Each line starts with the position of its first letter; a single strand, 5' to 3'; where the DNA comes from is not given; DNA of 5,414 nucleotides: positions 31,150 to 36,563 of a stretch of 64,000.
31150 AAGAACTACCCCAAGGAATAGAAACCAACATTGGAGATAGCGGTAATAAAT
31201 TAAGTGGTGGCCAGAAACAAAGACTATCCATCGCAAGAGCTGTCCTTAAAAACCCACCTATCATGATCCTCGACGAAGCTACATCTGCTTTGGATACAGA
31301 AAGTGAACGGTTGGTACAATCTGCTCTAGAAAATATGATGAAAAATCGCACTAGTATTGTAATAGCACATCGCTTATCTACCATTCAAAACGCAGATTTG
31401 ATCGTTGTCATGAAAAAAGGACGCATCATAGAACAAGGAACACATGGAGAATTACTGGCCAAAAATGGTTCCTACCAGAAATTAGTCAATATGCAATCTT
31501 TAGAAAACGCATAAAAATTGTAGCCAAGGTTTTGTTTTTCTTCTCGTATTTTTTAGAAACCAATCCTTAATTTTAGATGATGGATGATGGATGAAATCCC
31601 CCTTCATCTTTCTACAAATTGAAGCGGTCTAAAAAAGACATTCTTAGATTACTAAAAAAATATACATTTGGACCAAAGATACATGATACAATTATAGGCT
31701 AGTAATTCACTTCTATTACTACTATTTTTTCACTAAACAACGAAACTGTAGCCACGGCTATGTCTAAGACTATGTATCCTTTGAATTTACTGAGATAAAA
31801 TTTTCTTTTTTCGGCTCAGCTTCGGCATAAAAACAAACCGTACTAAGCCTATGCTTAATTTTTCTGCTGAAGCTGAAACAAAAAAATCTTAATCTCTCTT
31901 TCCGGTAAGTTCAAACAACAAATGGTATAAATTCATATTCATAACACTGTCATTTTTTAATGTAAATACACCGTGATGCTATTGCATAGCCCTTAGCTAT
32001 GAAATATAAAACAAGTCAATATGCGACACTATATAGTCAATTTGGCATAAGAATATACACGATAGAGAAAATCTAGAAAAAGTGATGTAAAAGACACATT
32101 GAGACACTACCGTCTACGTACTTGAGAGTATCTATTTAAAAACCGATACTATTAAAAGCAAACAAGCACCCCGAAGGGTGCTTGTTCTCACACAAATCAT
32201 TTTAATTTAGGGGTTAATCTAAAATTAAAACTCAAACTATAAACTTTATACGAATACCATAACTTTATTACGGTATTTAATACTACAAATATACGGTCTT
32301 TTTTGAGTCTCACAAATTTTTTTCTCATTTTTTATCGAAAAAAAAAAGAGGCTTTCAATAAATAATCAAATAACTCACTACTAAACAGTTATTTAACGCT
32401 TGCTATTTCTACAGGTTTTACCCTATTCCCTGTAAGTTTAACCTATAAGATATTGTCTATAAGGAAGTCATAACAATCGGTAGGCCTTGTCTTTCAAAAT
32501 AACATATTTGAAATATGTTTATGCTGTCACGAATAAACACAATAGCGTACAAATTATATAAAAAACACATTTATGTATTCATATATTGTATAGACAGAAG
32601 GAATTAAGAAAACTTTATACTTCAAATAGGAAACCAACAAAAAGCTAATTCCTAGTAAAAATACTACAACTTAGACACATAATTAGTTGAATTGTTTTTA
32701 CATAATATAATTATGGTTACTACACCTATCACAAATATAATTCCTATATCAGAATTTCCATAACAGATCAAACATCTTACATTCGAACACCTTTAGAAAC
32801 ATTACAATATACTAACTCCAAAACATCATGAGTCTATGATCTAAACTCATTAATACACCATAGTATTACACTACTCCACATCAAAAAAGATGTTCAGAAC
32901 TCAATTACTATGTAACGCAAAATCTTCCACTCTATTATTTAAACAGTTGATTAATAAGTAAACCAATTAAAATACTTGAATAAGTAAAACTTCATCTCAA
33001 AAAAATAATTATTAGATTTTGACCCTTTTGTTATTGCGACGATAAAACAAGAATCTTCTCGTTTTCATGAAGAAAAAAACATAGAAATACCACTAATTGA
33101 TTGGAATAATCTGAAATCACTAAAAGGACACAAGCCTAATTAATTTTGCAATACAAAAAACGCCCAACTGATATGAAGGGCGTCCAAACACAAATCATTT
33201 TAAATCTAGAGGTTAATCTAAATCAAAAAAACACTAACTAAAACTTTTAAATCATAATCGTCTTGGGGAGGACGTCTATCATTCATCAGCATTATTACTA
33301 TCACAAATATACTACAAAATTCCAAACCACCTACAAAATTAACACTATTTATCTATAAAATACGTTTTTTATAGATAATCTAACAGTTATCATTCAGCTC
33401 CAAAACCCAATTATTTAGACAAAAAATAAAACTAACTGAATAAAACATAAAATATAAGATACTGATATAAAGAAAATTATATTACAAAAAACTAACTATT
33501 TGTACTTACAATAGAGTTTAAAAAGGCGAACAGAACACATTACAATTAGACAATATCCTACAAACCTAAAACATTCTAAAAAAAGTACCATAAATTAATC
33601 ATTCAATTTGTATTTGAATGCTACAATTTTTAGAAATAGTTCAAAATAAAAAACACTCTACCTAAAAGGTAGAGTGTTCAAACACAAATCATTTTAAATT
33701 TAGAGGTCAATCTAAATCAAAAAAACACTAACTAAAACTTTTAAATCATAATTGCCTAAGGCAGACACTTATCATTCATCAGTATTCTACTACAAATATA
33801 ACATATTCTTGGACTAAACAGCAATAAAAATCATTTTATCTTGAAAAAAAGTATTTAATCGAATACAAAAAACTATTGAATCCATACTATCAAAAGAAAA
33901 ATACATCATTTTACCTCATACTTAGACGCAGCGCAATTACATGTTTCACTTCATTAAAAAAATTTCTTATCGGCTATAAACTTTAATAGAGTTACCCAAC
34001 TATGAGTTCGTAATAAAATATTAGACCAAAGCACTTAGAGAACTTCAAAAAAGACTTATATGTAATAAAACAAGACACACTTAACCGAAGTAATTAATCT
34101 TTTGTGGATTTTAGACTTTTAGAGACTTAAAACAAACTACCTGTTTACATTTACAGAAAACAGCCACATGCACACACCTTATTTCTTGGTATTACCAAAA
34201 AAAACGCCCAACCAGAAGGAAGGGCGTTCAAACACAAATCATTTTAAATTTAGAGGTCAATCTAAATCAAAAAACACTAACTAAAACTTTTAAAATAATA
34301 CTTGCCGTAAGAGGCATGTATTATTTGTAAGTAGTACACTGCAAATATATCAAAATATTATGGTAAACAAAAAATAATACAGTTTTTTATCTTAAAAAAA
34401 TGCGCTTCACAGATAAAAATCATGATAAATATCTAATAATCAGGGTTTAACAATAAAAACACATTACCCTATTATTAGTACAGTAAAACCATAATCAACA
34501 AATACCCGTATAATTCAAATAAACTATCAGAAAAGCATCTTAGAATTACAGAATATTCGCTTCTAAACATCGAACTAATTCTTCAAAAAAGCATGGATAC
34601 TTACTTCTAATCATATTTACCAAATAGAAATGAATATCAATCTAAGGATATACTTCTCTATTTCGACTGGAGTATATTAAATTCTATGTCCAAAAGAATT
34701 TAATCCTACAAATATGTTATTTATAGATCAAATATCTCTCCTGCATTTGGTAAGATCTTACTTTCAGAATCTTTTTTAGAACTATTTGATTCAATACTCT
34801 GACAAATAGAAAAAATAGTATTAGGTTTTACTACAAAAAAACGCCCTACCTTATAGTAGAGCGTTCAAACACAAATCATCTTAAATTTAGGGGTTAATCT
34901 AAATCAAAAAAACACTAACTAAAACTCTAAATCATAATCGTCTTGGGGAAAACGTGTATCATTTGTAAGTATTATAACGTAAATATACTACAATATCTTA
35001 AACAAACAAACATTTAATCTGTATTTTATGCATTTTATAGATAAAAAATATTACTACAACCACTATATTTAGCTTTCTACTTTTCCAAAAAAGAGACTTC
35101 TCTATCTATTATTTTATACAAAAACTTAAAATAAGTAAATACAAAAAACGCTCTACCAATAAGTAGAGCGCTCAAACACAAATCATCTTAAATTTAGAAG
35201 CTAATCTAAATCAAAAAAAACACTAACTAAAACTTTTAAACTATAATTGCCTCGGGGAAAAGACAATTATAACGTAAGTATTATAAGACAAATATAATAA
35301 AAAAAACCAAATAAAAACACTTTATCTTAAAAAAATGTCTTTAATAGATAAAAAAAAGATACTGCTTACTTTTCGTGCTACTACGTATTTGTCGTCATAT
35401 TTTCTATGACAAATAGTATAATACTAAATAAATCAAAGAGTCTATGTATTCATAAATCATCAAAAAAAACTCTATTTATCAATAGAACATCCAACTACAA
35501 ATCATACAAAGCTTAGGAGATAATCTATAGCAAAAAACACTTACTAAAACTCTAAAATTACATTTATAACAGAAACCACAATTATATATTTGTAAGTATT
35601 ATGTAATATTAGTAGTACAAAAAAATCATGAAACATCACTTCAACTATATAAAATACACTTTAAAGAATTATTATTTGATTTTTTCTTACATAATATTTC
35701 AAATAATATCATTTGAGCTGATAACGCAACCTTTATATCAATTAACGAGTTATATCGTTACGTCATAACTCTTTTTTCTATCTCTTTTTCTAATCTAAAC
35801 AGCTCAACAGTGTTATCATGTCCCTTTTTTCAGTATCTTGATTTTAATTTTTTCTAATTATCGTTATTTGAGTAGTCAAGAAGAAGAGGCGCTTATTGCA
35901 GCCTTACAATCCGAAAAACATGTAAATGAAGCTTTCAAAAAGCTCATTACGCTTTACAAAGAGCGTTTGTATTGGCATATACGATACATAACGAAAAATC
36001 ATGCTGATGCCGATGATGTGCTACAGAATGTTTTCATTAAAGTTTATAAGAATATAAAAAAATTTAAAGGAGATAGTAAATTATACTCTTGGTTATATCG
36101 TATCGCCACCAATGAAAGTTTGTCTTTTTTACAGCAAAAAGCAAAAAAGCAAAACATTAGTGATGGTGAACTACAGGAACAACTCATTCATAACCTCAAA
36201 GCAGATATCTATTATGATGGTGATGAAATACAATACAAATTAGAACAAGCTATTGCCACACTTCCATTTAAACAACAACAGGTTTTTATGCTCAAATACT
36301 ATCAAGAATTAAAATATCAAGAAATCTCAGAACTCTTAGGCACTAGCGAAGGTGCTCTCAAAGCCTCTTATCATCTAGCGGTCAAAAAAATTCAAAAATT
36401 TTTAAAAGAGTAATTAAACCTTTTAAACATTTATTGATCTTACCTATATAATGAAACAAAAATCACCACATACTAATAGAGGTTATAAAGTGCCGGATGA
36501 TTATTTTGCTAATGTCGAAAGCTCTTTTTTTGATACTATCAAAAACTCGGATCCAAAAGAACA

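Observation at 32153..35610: Tandem array of 6-7 autonomous small-RNA genes in a 4.3-kb gap with no ORF of 60 aa or more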

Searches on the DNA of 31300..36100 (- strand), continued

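Call 68: search_with_rna_model(model_id=R1, sources=[L047, L048, L049, L050, L051, L052, L053, L054, L055, L056, L057, L058], max_evalue=1, filters=off)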
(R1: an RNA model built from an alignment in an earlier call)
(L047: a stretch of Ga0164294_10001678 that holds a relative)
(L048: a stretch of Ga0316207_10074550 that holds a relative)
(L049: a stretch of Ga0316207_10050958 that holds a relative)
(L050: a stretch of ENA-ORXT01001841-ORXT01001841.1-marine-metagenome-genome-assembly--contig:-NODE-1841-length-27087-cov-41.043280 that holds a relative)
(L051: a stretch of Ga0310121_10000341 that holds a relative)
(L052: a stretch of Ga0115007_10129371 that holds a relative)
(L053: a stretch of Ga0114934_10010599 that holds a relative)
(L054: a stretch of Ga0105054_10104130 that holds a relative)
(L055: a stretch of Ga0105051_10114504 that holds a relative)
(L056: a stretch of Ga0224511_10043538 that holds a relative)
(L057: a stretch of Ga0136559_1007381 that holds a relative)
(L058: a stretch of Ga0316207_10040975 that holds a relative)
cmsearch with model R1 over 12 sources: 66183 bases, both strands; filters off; matches with E-value up to 1: 5.
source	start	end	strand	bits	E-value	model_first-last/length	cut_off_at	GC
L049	1426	1569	-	56.5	7.1e-09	1-150/150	no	0.29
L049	1794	1937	-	55.9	9.1e-09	1-150/150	no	0.31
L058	876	1021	-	54.9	1.5e-08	1-150/150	no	0.31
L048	40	185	-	51.3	7.6e-08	1-150/150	no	0.34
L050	3635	3698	-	16.5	0.7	1-150/150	no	0.25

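Call 83: search_with_rna_model(model_id=R1, sources=[L059, L060, L061, L062, L063, L064, L065, L066, L067, L068, L069, L043, L044, L045, L046], max_evalue=1)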
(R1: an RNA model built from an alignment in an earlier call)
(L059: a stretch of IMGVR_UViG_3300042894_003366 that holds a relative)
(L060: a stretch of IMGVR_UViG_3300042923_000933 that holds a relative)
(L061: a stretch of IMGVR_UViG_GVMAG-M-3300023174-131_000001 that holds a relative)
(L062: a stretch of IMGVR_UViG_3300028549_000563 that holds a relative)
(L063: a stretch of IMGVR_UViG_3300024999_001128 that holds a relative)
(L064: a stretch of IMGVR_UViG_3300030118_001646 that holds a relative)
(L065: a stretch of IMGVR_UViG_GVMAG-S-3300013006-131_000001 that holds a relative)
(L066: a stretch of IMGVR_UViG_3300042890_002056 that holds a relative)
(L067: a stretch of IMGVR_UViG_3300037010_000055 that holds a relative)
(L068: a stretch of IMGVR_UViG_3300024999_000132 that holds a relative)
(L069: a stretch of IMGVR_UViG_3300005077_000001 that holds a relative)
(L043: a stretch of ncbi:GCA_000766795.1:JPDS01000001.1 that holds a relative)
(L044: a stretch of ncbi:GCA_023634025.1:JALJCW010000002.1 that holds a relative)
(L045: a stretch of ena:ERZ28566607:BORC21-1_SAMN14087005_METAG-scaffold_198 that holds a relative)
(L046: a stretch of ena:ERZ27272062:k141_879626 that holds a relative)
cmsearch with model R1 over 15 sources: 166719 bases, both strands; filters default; matches with E-value up to 1: 1.
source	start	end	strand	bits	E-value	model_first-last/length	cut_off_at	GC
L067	3695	3837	-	21.1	0.22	1-150/150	no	0.3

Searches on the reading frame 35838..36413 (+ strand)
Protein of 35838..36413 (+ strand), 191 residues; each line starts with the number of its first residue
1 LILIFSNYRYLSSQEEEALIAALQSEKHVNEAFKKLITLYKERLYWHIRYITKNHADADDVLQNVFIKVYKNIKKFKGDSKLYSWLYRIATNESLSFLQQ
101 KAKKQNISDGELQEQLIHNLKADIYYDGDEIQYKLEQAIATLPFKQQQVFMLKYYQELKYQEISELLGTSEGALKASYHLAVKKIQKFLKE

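Call 13: search_protein_families(library=pfam, proteins=[window:35838-36413:+])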
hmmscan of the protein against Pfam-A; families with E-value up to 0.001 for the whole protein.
window:35838-36413:+ (191 aa): 3 families
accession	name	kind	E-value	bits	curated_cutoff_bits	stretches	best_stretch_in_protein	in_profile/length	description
PF08281.18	Sigma70_r4_2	-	1.9e-15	56.7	25.7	1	134-185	3-54/54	Sigma-70, region 4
PF04542.20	Sigma70_r2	-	2.1e-15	56.7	24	1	36-102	1-69/71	Sigma-70 region 2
PF04545.22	Sigma70_r4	-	1.5e-08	34.4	24.1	1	138-187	1-50/50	Sigma-70, region 4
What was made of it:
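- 35838..37505 (+): Flanking operon, divergent from the array: ECF sigma factor (about 181-191 aa, with no C-terminal extension), a 176-aa putative anti-sigma protein and a 173-aa 'sensor of ECF-type sigma factor' resembling Spy/CpxP. Pfam Sigma70_r2/r4 reaching residue 187 of 191 (call 13).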

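Call 14: find_encoding_contigs(protein=window:35838-36410:+, flank=10000, max_places=10)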
Protein window:35838-36410:+ (191 aa): no gene with exactly this product is on record in the collection.
